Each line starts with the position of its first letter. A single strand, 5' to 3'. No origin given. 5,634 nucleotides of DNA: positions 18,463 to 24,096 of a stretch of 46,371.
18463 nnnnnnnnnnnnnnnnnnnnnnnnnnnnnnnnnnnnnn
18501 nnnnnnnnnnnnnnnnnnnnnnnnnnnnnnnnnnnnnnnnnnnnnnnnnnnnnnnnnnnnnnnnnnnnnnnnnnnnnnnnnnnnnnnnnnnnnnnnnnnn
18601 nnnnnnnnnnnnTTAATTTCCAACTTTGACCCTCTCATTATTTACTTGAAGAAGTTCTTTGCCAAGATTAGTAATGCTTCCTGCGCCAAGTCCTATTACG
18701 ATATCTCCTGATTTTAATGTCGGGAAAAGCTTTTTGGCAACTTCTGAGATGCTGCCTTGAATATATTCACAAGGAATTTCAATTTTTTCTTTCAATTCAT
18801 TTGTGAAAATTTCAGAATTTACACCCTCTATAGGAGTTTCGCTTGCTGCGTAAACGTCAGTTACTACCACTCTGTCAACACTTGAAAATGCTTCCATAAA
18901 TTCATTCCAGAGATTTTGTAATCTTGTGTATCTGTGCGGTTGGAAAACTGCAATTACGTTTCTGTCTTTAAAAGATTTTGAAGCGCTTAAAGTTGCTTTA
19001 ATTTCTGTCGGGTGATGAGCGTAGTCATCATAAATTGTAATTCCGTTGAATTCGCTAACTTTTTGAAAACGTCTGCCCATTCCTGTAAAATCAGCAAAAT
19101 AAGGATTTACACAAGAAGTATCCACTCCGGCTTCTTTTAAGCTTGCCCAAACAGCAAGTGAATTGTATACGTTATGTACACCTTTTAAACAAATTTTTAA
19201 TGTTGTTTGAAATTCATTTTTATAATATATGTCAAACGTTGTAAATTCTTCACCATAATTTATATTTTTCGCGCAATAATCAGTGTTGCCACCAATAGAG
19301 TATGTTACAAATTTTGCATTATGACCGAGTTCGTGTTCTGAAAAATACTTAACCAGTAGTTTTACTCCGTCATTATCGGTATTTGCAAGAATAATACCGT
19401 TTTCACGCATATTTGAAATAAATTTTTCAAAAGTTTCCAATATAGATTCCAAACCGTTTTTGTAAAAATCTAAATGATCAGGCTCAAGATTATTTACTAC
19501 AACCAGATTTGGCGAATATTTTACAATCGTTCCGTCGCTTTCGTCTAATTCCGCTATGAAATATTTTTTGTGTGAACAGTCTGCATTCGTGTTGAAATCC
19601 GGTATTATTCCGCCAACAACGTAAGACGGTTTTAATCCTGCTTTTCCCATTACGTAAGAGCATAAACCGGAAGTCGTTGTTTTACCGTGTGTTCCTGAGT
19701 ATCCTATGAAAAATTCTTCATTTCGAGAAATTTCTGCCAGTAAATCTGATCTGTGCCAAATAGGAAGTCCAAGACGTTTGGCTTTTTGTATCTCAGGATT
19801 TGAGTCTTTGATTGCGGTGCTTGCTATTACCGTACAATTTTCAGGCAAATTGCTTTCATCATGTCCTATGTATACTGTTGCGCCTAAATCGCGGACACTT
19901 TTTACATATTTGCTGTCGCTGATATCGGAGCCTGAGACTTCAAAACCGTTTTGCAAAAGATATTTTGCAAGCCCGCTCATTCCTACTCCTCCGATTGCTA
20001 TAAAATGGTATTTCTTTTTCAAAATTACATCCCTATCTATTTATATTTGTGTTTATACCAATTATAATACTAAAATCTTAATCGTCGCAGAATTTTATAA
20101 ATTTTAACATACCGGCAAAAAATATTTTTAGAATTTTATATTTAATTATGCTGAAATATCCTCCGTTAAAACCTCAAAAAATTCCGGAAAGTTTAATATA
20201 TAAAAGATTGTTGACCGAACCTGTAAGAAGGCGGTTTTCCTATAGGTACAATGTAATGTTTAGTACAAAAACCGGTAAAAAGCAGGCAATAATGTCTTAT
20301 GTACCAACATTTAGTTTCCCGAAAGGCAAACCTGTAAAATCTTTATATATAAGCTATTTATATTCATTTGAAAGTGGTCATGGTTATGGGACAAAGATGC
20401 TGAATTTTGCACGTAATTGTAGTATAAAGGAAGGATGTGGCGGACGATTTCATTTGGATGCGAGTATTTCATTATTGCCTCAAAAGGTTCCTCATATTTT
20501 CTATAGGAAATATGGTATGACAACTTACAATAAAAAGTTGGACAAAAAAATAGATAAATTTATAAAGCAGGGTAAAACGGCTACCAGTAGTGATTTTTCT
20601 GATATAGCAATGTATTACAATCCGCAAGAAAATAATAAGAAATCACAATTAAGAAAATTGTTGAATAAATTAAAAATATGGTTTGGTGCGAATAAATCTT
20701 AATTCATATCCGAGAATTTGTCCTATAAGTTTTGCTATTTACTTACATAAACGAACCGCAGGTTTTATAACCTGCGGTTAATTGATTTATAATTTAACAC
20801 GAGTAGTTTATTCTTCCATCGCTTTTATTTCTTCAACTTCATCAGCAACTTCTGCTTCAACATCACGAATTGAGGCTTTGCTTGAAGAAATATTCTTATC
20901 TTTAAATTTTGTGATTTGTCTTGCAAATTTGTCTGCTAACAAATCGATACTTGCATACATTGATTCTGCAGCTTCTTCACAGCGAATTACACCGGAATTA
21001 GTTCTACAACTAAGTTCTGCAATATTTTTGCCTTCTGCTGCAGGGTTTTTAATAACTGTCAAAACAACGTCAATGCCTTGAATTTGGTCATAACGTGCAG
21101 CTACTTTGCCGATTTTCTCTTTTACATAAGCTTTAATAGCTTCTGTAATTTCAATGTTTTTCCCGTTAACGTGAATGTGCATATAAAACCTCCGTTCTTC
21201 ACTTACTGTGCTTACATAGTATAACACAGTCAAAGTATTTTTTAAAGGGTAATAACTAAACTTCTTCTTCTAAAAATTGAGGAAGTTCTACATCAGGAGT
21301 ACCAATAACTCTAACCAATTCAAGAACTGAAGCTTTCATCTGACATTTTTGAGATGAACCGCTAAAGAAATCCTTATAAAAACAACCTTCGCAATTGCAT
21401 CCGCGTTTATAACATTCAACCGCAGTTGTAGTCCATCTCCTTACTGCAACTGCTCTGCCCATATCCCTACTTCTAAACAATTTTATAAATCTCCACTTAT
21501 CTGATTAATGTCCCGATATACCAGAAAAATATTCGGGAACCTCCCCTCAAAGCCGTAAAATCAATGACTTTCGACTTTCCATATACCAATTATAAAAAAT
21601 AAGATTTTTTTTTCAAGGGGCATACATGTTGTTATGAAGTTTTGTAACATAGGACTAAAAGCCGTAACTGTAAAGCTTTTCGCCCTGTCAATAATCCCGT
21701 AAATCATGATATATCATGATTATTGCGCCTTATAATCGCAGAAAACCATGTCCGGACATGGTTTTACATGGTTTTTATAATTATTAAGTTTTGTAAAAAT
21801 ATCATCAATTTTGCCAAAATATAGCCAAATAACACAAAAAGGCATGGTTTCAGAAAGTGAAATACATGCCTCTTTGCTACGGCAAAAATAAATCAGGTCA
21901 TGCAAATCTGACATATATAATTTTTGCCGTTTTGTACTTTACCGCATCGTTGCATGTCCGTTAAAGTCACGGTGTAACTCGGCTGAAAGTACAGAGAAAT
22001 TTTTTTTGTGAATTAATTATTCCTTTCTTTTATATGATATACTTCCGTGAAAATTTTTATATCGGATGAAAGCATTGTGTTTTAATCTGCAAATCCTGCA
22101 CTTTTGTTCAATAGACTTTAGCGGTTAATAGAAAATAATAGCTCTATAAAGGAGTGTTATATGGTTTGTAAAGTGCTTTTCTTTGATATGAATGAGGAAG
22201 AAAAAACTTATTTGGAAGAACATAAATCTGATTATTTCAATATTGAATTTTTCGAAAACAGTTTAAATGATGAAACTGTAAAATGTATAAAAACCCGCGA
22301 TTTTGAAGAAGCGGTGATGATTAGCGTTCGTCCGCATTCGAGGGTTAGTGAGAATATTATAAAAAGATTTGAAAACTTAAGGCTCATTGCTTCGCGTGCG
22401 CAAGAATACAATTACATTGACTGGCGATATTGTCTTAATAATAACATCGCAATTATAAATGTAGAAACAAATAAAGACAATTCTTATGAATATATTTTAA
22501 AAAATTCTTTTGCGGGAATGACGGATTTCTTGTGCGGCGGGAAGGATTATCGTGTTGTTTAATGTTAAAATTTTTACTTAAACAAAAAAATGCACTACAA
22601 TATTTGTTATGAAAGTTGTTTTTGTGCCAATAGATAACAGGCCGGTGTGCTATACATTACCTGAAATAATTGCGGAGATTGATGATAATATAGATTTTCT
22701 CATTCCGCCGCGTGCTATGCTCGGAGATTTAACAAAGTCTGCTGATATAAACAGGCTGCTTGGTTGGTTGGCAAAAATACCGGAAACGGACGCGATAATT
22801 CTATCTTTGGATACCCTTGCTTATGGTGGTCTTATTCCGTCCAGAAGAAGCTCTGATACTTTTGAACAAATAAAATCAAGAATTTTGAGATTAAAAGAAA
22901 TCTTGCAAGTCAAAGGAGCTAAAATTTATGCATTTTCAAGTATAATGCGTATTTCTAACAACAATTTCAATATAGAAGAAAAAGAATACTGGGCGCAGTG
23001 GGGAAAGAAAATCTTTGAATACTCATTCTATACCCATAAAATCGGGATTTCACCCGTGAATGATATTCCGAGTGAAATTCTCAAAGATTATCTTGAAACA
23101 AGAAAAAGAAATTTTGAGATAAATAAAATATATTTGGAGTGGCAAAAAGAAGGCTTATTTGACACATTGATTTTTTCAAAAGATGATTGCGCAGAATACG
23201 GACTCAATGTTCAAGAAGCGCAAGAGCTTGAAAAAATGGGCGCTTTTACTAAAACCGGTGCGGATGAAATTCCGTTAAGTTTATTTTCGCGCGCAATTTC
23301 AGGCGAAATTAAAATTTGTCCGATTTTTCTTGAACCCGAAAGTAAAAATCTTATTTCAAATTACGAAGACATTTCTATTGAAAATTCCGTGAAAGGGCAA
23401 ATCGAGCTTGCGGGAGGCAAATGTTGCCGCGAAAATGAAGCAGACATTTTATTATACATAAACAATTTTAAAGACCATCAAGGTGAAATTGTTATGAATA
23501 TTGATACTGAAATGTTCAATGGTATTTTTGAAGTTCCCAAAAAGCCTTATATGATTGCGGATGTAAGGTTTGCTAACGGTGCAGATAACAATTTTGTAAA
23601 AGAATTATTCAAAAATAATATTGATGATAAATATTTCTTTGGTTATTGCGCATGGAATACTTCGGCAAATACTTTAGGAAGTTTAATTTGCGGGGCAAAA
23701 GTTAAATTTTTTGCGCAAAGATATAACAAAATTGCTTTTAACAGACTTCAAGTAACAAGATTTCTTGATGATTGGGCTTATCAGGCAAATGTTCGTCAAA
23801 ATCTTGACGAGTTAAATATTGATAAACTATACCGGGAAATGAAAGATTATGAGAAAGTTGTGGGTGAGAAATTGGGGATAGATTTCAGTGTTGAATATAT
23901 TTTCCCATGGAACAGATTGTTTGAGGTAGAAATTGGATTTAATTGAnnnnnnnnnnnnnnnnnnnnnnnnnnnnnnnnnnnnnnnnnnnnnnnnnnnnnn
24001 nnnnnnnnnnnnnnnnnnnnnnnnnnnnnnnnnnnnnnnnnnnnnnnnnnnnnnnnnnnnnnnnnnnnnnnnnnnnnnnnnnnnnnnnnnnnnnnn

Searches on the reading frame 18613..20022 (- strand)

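Call 10: search_protein_families(library=pfam, proteins=[window:18613-20022:-], max_evalue=0.00001)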
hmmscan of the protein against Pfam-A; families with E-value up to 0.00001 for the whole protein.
window:18613-20022:- (469 aa): 3 families
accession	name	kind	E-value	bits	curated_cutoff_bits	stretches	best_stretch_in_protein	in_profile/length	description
PF01225.30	Mur_ligase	-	4.8e-26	91.4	21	1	4-101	1-93/95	Mur ligase family, catalytic domain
PF08245.18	Mur_ligase_M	-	1e-23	84.8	24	1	110-294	3-199/200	Mur ligase middle domain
PF02875.26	Mur_ligase_C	-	4.6e-19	69.9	28.4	1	317-448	1-127/127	Mur ligase, glutamate ligase domain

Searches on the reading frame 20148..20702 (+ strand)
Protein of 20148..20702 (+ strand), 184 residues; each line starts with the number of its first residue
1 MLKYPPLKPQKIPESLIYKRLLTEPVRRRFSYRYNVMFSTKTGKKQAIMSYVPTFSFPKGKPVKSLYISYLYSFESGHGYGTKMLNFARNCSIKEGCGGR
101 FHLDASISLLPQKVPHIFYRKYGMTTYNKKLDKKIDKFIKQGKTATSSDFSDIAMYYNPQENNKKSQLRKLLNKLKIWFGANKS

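Call 10: search_protein_families(library=pfam, proteins=[window:20148-20702:+], max_evalue=0.00001)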
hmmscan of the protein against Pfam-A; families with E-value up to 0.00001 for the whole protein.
window:20148-20702:+ (184 aa): 0 families

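Call 17: search_protein_families(library=phrogs, proteins=[window:20148-20702:+], max_evalue=0.1)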
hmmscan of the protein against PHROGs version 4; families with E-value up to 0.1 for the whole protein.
window:20148-20702:+ (184 aa): 1 family
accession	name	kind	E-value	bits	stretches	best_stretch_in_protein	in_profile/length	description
phrog_3810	-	other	0.025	15.6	1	66-135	86-153/155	acetyltransferase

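Call 50: search_protein_families(library=ncbifam, proteins=[window:20148-20702:+], max_evalue=0.001)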
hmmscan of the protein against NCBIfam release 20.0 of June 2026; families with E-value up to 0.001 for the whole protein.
window:20148-20702:+ (184 aa): 0 families

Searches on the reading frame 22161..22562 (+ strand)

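Call 10: search_protein_families(library=pfam, proteins=[window:22161-22562:+], max_evalue=0.00001)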
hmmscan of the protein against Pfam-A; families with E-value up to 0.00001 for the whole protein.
window:22161-22562:+ (133 aa): 1 family
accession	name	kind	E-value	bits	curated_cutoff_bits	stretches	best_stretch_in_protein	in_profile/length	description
PF00389.36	2-Hacid_dh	-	5.4e-10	39.5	24.6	1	5-105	1-94/134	D-isomer specific 2-hydroxyacid dehydrogenase, catalytic domain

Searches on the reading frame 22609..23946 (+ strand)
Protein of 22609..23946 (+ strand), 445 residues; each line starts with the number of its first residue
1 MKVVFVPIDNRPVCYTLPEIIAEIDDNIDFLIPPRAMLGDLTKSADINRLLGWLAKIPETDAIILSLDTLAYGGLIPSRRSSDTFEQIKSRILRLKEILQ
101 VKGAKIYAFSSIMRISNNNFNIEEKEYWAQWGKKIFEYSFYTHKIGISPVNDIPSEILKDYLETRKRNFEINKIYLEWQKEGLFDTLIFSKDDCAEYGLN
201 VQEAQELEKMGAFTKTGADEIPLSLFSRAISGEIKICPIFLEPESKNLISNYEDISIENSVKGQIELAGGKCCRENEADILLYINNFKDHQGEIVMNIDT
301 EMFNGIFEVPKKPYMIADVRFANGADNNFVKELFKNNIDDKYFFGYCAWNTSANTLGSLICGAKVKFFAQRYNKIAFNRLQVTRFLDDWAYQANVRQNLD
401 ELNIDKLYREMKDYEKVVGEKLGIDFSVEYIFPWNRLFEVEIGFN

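Call 10: search_protein_families(library=pfam, proteins=[window:22609-23946:+], max_evalue=0.00001)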
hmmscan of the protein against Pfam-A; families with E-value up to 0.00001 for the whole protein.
window:22609-23946:+ (445 aa): 1 family
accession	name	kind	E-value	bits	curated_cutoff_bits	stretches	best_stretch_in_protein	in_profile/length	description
PF13552.11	DUF4127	-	8.2e-108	361.5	27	1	3-442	1-488/489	Protein of unknown function (DUF4127)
